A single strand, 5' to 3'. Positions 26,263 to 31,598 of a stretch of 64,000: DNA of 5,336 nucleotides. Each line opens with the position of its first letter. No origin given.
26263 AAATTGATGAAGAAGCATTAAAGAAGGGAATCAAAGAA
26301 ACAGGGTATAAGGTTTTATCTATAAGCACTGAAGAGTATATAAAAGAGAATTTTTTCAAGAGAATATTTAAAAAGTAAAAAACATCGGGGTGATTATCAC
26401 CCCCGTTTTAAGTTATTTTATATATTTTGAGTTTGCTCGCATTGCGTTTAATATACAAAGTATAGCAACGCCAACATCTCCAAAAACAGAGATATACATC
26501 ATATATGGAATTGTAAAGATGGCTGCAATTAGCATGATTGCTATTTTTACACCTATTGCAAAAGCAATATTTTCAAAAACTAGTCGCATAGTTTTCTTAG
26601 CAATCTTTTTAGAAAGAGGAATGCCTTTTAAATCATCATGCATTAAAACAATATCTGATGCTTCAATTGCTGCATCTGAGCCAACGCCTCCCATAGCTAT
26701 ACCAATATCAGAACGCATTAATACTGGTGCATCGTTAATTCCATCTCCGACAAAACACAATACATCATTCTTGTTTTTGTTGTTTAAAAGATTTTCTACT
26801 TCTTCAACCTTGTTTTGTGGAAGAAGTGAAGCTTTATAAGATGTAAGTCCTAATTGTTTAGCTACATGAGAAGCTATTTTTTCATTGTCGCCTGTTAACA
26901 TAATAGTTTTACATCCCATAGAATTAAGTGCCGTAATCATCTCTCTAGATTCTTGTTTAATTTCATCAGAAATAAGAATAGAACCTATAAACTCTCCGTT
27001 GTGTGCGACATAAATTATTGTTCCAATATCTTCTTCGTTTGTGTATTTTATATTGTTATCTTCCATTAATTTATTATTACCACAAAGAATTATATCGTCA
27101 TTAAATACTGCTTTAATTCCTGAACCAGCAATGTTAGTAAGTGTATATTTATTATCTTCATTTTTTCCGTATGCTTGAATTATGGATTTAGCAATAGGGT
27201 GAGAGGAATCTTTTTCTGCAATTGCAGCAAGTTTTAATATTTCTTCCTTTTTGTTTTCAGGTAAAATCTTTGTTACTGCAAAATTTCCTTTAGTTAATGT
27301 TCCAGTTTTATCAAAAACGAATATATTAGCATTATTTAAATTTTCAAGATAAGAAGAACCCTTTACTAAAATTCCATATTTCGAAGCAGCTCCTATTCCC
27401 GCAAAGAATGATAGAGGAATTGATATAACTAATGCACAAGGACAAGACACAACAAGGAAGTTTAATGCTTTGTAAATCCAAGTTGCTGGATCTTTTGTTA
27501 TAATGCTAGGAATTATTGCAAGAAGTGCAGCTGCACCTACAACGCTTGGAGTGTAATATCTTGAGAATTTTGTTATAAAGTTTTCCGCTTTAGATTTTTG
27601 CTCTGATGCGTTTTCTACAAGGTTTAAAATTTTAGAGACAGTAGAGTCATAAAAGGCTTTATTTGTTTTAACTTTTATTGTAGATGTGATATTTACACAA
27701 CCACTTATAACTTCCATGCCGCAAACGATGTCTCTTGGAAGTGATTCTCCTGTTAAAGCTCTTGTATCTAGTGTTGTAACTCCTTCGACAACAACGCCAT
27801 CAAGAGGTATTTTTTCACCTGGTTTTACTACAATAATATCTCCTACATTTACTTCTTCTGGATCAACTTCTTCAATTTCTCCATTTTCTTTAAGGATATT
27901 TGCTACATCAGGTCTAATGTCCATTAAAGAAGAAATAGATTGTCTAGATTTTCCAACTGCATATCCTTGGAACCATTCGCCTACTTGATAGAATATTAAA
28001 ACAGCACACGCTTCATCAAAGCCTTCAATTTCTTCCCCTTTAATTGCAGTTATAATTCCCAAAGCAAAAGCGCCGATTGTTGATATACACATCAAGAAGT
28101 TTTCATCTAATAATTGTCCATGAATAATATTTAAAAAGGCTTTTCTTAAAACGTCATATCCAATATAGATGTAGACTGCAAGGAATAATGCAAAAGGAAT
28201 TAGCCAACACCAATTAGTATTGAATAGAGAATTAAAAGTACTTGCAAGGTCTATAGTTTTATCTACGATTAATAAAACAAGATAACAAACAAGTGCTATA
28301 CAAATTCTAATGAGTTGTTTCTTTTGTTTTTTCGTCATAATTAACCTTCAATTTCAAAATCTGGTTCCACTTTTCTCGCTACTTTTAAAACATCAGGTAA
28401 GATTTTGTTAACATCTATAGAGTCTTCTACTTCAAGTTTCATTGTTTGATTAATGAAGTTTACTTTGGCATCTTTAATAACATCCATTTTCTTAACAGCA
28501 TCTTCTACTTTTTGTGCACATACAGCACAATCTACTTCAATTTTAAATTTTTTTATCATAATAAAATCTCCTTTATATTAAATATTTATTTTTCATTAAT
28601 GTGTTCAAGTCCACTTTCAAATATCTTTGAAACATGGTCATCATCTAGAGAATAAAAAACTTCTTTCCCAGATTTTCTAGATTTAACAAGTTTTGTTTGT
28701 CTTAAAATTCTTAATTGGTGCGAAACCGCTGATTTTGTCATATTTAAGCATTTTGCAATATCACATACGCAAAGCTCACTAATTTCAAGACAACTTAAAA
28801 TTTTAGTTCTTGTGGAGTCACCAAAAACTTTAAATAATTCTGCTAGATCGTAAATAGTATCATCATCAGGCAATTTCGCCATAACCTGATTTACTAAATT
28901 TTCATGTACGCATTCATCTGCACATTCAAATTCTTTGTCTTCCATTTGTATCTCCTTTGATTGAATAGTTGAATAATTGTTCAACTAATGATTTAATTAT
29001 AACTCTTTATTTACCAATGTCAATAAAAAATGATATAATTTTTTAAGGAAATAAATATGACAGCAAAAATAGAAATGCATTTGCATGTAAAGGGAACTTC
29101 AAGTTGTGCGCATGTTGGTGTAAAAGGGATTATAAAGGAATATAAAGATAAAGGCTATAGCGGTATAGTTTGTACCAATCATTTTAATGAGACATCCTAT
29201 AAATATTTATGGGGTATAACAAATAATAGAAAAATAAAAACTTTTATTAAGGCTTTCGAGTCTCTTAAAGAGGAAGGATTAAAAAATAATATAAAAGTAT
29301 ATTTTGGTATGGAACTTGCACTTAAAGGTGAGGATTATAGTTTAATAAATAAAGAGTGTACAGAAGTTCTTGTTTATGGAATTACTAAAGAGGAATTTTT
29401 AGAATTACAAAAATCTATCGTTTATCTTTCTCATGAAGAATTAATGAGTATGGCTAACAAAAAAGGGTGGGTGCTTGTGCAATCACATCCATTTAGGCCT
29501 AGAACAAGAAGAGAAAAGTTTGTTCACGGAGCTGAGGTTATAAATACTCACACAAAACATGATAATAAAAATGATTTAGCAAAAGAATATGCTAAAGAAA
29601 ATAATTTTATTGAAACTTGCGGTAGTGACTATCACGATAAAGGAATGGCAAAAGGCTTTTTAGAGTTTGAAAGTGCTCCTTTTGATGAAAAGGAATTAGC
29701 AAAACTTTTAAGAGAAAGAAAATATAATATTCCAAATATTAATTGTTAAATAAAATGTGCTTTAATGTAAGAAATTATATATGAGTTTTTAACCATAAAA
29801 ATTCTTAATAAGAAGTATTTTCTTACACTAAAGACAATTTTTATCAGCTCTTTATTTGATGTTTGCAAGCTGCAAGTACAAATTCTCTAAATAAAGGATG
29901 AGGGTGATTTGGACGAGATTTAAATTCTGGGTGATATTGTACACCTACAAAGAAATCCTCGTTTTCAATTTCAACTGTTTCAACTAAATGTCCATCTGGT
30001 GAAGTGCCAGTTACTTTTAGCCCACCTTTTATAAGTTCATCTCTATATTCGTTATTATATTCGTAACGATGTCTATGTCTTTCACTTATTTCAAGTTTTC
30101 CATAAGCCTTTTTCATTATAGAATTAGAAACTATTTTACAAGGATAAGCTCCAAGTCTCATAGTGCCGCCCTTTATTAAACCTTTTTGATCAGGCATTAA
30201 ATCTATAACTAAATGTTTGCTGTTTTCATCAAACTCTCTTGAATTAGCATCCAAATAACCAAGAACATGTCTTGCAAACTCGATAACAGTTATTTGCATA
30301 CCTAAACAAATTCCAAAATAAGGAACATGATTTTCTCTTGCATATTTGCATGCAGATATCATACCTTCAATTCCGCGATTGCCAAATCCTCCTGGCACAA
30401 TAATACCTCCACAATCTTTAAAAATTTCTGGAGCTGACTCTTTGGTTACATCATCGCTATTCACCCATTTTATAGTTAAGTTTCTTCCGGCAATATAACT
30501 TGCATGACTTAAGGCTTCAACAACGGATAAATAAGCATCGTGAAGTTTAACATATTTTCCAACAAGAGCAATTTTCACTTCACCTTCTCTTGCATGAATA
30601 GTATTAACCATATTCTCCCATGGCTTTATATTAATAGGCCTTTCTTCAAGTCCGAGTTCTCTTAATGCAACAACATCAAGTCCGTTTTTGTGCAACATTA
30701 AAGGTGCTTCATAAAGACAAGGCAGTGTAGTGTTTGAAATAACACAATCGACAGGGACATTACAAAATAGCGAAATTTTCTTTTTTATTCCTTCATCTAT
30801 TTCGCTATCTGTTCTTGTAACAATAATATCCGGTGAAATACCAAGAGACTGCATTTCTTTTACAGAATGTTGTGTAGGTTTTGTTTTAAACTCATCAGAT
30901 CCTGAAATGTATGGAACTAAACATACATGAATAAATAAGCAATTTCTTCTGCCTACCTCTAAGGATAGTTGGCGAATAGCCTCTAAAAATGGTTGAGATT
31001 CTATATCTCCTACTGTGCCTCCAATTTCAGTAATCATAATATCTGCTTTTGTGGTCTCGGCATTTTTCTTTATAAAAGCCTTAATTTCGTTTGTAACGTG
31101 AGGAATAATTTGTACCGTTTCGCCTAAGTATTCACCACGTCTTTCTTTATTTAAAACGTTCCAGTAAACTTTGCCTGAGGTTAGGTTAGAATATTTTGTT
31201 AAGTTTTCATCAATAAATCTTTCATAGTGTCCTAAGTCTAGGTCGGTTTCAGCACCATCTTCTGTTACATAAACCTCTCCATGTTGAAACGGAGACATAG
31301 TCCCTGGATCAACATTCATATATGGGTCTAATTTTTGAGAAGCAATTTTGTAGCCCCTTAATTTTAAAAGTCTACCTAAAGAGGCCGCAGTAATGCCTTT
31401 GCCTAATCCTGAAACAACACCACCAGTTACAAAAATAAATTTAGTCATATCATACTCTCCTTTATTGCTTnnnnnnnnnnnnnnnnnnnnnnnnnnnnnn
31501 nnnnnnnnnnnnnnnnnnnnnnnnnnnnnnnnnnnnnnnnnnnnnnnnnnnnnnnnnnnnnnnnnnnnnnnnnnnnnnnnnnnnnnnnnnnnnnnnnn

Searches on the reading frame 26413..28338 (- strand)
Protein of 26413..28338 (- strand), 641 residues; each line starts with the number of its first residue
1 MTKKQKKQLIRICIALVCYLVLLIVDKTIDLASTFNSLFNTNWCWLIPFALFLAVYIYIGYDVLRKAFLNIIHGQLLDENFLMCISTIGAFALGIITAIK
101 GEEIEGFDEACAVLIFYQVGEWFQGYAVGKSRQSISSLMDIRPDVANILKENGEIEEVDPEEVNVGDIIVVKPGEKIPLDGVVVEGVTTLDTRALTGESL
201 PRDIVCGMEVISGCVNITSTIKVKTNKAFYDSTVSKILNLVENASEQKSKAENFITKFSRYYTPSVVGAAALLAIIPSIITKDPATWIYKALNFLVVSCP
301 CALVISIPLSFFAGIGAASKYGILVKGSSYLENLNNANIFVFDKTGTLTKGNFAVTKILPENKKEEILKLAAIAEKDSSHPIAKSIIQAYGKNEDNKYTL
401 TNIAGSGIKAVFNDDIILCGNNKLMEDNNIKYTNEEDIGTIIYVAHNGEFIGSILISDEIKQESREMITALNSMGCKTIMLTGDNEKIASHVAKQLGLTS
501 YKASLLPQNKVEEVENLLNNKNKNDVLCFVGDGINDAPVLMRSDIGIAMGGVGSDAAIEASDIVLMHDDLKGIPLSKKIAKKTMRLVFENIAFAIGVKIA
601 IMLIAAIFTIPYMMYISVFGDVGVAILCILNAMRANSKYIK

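Call 6: search_protein_families(library=pfam, proteins=[window:26413-28338:-])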
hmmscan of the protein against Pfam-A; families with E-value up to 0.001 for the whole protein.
window:26413-28338:- (641 aa): 3 families
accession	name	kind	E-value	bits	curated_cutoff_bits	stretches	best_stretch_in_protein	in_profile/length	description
PF00122.25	E1-E2_ATPase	-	2.3e-48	164.6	28.1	1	143-320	4-180/181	E1-E2 ATPase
PF00702.32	Hydrolase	-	3.1e-28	99.9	26.4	1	339-540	3-187/191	haloacid dehalogenase-like hydrolase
PF08282.18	Hydrolase_3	-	0.00022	21.5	20.9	0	509-573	187-251/255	haloacid dehalogenase-like hydrolase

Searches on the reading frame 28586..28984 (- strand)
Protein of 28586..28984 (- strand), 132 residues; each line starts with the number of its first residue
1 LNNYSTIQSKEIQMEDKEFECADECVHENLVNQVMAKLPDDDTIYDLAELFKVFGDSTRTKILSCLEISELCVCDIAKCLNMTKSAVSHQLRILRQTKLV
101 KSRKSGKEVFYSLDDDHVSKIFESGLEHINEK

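Call 6: search_protein_families(library=pfam, proteins=[window:28586-28984:-])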
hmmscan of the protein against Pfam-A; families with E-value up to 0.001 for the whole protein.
window:28586-28984:- (132 aa): 2 families
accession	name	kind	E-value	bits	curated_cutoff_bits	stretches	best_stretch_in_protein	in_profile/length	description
PF01022.26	HTH_5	-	2.3e-15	56.6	22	1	56-101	1-46/47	Bacterial regulatory protein, arsR family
PF12840.13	HTH_20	-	4.5e-05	23.8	27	1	55-103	2-51/51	Helix-turn-helix domain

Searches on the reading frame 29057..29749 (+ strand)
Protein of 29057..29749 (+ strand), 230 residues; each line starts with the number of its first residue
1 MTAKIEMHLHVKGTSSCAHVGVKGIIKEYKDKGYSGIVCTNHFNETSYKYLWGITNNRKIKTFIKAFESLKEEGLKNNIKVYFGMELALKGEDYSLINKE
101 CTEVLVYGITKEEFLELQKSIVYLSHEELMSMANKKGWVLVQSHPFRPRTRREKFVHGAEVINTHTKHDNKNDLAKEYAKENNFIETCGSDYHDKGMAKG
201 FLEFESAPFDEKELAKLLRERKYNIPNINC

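Call 6: search_protein_families(library=pfam, proteins=[window:29057-29749:+])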
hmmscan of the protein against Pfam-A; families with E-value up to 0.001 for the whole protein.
window:29057-29749:+ (230 aa): 1 family
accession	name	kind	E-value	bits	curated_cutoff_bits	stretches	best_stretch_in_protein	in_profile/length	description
PF02811.25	PHP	-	4.4e-05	24.3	26.4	1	8-123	3-94/164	PHP domain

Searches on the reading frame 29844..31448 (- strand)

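Call 6: search_protein_families(library=pfam, proteins=[window:29844-31448:-])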
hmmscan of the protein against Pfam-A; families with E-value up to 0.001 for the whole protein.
window:29844-31448:- (534 aa): 4 families
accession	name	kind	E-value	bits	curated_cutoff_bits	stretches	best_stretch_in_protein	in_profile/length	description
PF06418.20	CTP_synth_N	-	3.3e-125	417.2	26.1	1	3-266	1-264/265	CTP synthase N-terminus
PF00117.34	GATase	-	5e-41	140.9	22.8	1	302-524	2-188/190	Glutamine amidotransferase class-I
PF07722.19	Peptidase_C26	-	3.8e-11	43.6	20.5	1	368-508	99-219/219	Peptidase C26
PF01656.29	CbiA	-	6.7e-05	23.3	25.4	1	13-105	8-86/125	CobQ/CobB/MinD/ParA nucleotide binding domain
